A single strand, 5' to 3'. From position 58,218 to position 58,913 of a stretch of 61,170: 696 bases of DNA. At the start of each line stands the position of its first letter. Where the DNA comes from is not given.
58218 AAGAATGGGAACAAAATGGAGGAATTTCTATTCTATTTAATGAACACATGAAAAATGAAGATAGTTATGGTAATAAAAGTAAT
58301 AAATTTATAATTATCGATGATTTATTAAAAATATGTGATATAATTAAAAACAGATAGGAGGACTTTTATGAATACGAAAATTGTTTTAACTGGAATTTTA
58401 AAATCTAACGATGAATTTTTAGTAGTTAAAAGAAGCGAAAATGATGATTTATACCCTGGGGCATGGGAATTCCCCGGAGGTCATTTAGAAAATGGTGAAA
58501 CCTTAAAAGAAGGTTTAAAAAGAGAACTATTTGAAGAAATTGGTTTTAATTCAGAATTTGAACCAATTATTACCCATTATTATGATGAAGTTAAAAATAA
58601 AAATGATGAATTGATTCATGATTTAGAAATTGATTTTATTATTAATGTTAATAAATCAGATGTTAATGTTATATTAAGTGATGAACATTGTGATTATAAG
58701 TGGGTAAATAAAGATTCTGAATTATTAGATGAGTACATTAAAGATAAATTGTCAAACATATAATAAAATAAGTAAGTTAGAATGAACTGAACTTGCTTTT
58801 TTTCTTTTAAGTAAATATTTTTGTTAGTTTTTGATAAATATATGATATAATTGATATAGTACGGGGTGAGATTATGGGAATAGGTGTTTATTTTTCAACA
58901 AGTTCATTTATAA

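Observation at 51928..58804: WYL-regulated nine-gene nucleotide-tailoring operon: candidate undescribed modified-nucleoside, antiviral-nucleotide or nucleic-acid-hypermodification system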

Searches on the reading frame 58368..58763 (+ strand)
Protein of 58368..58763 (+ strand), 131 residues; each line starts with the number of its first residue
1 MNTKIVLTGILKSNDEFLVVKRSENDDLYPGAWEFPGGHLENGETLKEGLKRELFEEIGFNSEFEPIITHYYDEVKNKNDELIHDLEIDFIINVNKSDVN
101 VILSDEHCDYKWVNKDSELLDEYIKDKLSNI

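Call 3: search_protein_families(library=pfam, proteins=[window:58368-58763:+], max_evalue=0.01)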
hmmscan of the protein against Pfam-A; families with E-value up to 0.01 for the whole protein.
window:58368-58763:+ (131 aa): 3 families
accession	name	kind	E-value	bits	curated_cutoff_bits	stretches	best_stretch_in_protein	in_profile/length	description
PF00293.34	NUDIX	-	2.3e-17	63.7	21.1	1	10-118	8-118/134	NUDIX domain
PF14815.12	NUDIX_4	-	4.8e-08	33.2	35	1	10-76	5-69/113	NUDIX domain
PF22327.2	Nudt16-like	-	4.3e-05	23.9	27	1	31-83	33-87/161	U8 snoRNA-decapping enzyme-like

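Call 4: search_protein_families(library=ncbifam, proteins=[window:58368-58763:+], max_evalue=0.01)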
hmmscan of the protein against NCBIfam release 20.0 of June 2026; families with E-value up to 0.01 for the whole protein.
window:58368-58763:+ (131 aa): 22 families
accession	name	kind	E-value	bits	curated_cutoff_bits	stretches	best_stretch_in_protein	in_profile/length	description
NF012016.0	PRK15472.1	equivalog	6.7e-15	55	95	1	2-117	2-121/141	nucleoside triphosphatase NudI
NF006530.0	PRK08999.1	equivalog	6.7e-15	54.9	245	1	5-69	8-72/315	Nudix family hydrolase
NF007834.0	PRK10546.1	equivalog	7.7e-12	45.2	156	1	6-125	6-127/135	pyrimidine (deoxy)nucleoside triphosphate diphosphatase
TIGR00586.1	mutt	equivalog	3e-11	43.4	97.9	1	8-63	9-64/129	8-oxo-dGTP diphosphatase MutT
NF008044.0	PRK10776.1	equivalog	4.7e-11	42.7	148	1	6-64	6-64/130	8-oxo-dGTP diphosphatase MutT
NF011963.0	PRK15434.1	subfamily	1.4e-09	37.9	146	1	13-123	27-139/159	GDP-mannose mannosyl hydrolase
NF001936.0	PRK00714.1-3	equivalog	1.3e-08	34.8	118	1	5-74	13-76/155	RNA pyrophosphohydrolase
TIGR02705.1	nudix_YtkD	equivalog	1.1e-07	31.6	154.4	1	33-96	47-108/156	RNA deprotection pyrophosphohydrolase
NF006961.0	PRK09438.1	equivalog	1.3e-07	31.2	103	1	6-116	11-127/151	dihydroneopterin triphosphate diphosphatase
NF001937.0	PRK00714.1-4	equivalog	4.1e-07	29.8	139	1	10-65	15-65/161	RNA pyrophosphohydrolase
NF002995.0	PRK03759.1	equivalog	5.9e-07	29.3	127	1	11-117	43-149/185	isopentenyl-diphosphate Delta-isomerase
NF003785.0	PRK05379.1-1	equivalog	3.8e-06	26.3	418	1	10-119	209-321/347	bifunctional nicotinamide-nucleotide adenylyltransferase/Nudix hydroxylase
NF001934.0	PRK00714.1-1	equivalog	9.1e-06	25.2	241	1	31-67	31-67/176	RNA pyrophosphohydrolase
NF001938.0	PRK00714.1-5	equivalog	1.3e-05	24.6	116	1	10-62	20-76/172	RNA pyrophosphohydrolase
NF001935.0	PRK00714.1-2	equivalog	2.7e-05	23.7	259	1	31-73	31-73/183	RNA pyrophosphohydrolase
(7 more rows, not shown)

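Call 8: search_protein_families(library=padloc, proteins=[window:58368-58763:+], max_evalue=0.01)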
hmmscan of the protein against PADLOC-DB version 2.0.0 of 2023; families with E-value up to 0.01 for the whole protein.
window:58368-58763:+ (131 aa): 1 family
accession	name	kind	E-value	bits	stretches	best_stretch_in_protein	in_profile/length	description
PDLC04899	PDC-S07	-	4.7e-19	66.4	1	3-116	6-110/135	-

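Call 9: search_protein_families(library=phrogs, proteins=[window:58368-58763:+], max_evalue=0.001)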
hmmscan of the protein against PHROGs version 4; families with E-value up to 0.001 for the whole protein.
window:58368-58763:+ (131 aa): 6 families
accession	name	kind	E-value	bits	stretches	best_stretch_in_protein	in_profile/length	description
phrog_1198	-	other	4.9e-20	73.3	1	11-116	45-148/253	MutT/NUDIX hydrolase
phrog_6216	-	unknown function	9.3e-10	38.8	1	10-117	8-97/545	-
phrog_1185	-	other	1.4e-08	35.5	1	3-63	146-211/301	nudix hydrolase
phrog_15528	-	head and packaging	2e-08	34.1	1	8-117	525-622/794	portal protein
phrog_19657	-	other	1.8e-06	29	1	24-103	52-133/176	nudix hydrolase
phrog_10313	-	other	1.9e-05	25.5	1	14-119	25-122/159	nudix hydrolase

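Call 74: search_solved_structures(query=window:58368-58760:+, max_evalue=0.000001)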
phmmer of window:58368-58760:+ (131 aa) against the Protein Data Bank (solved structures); distinct sequences matched with E-value up to 0.000001: 13.
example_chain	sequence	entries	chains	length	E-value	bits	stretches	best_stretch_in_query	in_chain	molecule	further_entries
3ees_A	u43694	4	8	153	2.9e-12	50.4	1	6-75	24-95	Probable pyrophosphohydrolase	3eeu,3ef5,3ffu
3grn_A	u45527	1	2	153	2.3e-11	47.5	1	12-118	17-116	MutT related protein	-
3oga_A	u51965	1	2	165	1.2e-10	45.2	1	5-117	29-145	Nucleoside triphosphatase nudI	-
3n77_A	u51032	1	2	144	3.3e-10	43.8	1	5-114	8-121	Nucleoside triphosphatase nudI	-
6dt3_A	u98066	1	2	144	1.9e-09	41.3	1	4-116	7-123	Nucleoside triphosphatase NudI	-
2gt4_A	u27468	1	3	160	4.9e-09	40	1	12-122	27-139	GDP-mannose mannosyl hydrolase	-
1rya_A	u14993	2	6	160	4.9e-09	40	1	12-122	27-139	GDP-mannose mannosyl hydrolase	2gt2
2i8t_A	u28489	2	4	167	9.5e-09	39.1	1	12-124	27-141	GDP-mannose mannosyl hydrolase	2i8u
5cfi_A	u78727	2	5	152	3.7e-08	37.1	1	14-116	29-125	BIS(5'-nucleosyl)-tetraphosphatase (Diadenosine tetraphosphatase), putative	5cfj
4v14_A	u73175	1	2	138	1.4e-07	35.3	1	6-74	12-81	MUTATOR MUTT PROTEIN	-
3gwy_A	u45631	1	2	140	2.3e-07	34.6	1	6-69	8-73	Putative CTP pyrophosphohydrolase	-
3hhj_A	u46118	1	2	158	3.6e-07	34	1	6-65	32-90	Mutator mutT protein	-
3id9_A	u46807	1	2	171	5.1e-07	33.5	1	5-68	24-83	MutT/NUDIX family protein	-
